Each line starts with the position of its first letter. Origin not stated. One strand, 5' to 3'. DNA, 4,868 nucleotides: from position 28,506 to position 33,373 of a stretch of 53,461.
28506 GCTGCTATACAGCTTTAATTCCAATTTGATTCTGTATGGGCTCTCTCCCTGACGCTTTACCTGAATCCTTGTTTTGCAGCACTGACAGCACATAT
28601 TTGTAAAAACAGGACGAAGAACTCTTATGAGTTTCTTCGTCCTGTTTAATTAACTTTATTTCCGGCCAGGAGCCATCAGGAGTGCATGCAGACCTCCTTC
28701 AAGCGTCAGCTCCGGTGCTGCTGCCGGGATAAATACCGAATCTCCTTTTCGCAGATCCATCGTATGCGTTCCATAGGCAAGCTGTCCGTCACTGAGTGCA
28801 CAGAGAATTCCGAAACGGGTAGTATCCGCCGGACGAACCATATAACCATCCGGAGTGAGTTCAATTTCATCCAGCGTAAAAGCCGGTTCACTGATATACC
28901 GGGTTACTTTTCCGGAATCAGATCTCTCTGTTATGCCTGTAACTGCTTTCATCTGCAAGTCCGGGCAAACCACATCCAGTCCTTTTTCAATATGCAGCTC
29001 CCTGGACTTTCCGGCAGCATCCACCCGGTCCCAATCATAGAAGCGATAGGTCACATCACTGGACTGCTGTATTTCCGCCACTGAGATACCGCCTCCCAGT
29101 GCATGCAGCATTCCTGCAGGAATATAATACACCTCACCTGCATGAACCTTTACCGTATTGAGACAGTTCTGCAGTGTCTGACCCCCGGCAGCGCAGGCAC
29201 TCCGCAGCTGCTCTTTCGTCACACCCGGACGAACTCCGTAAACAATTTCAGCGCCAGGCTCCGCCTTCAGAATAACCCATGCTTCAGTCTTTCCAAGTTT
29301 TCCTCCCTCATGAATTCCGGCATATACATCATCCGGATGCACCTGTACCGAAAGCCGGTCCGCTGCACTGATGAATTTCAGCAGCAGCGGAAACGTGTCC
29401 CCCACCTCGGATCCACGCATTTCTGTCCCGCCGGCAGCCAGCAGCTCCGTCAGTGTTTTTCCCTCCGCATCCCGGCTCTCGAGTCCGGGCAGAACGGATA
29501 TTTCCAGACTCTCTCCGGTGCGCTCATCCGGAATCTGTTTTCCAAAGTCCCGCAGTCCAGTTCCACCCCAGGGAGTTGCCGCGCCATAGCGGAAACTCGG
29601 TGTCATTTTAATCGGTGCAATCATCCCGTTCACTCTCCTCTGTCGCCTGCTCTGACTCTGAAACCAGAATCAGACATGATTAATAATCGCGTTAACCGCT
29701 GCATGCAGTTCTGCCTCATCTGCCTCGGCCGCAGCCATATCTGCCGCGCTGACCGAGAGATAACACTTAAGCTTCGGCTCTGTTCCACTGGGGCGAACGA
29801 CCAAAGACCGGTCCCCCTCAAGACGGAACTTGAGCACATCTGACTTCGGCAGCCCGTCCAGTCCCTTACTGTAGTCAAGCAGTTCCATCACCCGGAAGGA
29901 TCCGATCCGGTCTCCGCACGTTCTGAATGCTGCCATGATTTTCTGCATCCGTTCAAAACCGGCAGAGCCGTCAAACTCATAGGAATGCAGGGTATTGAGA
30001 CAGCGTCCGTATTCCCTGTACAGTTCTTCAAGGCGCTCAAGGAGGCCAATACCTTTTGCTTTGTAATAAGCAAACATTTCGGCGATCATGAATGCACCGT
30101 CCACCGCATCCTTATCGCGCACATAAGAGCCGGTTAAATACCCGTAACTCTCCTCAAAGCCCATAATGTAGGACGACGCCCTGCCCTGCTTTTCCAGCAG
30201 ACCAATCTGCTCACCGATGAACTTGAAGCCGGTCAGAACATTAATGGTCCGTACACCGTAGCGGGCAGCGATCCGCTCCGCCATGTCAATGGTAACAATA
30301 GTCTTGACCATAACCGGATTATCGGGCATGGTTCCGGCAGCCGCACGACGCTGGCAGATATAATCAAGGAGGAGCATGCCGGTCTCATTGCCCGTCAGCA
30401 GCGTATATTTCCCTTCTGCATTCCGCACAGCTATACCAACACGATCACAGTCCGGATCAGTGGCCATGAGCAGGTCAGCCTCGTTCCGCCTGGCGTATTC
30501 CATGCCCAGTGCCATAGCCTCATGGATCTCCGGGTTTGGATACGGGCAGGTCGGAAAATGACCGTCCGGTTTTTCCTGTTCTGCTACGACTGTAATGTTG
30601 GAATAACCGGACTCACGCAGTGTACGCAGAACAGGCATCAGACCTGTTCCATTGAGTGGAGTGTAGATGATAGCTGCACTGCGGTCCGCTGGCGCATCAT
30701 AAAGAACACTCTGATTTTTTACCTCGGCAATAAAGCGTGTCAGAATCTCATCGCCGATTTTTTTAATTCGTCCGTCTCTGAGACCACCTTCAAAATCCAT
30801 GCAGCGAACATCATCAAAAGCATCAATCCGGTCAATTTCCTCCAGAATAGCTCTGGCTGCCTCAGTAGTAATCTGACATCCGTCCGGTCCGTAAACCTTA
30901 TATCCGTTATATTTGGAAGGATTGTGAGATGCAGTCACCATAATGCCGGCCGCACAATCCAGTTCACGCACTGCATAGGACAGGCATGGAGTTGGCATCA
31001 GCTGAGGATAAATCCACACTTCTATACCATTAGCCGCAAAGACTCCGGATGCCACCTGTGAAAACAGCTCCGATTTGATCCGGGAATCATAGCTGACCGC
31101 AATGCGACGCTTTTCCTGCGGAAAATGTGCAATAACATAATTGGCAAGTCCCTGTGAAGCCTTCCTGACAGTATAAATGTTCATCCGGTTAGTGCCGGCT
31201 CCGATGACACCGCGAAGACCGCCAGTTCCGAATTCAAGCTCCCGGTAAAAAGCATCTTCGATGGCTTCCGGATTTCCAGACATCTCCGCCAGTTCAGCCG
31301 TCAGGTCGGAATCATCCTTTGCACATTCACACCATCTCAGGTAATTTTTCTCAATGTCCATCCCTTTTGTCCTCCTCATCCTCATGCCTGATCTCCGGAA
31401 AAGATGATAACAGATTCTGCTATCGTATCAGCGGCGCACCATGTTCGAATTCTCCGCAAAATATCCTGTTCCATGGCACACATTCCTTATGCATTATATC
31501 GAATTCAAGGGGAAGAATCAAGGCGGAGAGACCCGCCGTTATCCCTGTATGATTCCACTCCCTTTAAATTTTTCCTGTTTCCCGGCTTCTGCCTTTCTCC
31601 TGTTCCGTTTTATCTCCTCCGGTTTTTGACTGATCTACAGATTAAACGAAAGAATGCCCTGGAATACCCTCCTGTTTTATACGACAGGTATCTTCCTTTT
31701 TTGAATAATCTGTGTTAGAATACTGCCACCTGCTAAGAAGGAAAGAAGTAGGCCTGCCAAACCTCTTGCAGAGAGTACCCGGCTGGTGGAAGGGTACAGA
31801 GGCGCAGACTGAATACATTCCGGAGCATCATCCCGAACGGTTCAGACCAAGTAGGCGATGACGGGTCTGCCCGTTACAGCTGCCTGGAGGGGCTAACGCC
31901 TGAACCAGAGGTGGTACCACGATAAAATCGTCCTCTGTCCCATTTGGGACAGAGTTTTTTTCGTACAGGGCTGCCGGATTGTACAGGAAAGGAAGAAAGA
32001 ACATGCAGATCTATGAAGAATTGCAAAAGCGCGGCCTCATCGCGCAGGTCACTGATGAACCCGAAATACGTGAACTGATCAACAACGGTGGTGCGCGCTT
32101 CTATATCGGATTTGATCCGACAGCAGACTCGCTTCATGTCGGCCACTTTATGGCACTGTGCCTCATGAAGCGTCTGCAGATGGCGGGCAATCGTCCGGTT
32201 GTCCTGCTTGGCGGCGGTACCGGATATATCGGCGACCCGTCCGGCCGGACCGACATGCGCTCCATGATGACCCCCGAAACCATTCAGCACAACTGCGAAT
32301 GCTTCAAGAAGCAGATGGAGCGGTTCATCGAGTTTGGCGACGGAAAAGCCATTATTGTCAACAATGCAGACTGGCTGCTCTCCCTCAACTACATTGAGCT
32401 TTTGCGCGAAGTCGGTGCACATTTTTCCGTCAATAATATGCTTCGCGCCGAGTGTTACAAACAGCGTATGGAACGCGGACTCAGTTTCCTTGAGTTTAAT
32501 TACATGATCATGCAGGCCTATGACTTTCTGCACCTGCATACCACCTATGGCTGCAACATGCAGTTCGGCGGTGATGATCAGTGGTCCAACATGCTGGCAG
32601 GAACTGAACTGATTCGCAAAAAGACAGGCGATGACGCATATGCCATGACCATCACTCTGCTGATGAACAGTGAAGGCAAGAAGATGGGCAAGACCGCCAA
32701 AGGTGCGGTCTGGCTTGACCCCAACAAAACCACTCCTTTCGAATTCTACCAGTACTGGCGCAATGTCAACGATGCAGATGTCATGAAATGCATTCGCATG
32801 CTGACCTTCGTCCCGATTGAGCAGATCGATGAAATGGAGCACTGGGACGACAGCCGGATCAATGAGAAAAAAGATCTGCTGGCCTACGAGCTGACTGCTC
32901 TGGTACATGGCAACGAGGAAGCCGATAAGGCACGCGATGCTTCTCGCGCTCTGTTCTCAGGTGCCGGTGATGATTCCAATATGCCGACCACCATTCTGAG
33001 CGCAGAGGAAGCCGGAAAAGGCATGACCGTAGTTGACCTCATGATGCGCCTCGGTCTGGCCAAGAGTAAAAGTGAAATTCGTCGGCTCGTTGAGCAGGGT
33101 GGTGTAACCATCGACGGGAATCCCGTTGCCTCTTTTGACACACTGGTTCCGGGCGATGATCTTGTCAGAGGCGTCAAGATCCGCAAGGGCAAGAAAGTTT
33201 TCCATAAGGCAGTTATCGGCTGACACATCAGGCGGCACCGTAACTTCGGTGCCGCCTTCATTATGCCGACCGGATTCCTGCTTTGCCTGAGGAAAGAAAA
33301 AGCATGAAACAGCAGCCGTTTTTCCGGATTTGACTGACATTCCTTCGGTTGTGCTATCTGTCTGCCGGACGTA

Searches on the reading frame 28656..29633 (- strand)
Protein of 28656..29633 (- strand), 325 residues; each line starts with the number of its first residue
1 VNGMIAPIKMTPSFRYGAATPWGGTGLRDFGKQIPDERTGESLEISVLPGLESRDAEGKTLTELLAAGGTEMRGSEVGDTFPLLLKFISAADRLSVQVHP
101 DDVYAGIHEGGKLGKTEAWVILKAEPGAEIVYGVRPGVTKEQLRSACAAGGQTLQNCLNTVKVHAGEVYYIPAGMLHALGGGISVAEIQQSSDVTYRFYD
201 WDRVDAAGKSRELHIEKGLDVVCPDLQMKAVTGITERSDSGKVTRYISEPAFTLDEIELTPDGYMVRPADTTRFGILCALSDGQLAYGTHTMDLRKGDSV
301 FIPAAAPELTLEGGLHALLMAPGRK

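Call 43: search_protein_families(library=pfam, proteins=[window:28656-29633:-], max_evalue=0.0001)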
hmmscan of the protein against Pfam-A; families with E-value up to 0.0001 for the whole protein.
window:28656-29633:- (325 aa): 3 families
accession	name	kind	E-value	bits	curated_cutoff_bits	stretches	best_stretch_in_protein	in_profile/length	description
PF20511.4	PMI_typeI_cat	-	1.9e-06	28.5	22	1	30-103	26-105/143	Phosphomannose isomerase type I, catalytic domain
PF21621.3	MPI_cupin_dom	-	3.6e-06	27.3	27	0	281-316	38-73/79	Mannose-6-phosphate isomerase, cupin domain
PF07883.17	Cupin_2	-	4.4e-05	23.6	27.2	0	159-179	36-56/70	Cupin domain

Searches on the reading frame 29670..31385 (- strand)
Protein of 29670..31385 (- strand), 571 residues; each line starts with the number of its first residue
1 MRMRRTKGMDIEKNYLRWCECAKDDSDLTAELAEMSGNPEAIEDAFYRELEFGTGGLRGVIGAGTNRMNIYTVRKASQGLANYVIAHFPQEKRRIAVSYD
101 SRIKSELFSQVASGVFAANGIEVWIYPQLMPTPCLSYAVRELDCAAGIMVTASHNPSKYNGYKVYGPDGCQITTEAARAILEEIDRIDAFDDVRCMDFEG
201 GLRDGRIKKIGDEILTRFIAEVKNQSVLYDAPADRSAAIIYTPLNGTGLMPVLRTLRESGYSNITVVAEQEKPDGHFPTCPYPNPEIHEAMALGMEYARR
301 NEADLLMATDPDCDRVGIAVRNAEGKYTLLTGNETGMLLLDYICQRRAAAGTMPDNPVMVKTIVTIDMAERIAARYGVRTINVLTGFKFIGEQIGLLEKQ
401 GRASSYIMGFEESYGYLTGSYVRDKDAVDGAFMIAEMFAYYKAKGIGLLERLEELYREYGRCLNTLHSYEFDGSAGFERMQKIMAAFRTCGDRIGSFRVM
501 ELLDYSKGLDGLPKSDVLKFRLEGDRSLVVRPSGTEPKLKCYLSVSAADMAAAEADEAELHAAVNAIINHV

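Call 43: search_protein_families(library=pfam, proteins=[window:29670-31385:-], max_evalue=0.0001)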
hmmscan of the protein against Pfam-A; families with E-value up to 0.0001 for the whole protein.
window:29670-31385:- (571 aa): 4 families
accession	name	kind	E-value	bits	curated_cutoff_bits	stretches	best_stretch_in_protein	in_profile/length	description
PF02878.22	PGM_PMM_I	-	4e-43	146.8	22.5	1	51-188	3-135/138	Phosphoglucomutase/phosphomannomutase, alpha/beta/alpha domain I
PF02879.22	PGM_PMM_II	-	6.5e-22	78.5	29.3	1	218-319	3-99/103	Phosphoglucomutase/phosphomannomutase, alpha/beta/alpha domain II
PF02880.22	PGM_PMM_III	-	2.9e-15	56.9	20.7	1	332-458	2-114/115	Phosphoglucomutase/phosphomannomutase, alpha/beta/alpha domain III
PF00408.26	PGM_PMM_IV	-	1.6e-05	25.3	23.1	1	515-555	23-62/68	Phosphoglucomutase/phosphomannomutase, C-terminal domain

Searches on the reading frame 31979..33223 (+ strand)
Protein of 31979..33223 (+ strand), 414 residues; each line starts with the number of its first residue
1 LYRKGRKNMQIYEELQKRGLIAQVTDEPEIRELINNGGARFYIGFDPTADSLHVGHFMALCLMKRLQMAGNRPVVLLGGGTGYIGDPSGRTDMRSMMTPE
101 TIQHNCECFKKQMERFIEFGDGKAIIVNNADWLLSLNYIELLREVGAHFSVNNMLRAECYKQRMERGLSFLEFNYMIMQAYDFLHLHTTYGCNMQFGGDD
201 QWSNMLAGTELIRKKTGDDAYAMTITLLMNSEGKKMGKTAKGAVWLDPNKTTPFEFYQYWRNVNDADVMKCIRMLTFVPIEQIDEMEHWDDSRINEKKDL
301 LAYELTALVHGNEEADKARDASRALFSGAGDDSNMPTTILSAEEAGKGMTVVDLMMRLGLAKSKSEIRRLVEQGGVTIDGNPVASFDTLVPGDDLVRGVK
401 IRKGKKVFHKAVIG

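Call 43: search_protein_families(library=pfam, proteins=[window:31979-33223:+], max_evalue=0.0001)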
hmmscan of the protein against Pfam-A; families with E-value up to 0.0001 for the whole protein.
window:31979-33223:+ (414 aa): 3 families
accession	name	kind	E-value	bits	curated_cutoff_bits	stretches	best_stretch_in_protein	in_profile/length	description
PF00579.31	tRNA-synt_1b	-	1.4e-78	264.6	21.1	1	38-327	5-292/292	tRNA synthetases class I (W and Y)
PF01479.30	S4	-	2.6e-08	33.9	22.8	1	353-385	5-37/48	S4 domain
PF22421.1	SYY_C-terminal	-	2.3e-07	31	27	1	334-409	8-81/83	Tyrosine--tRNA ligase SYY-like C-terminal domain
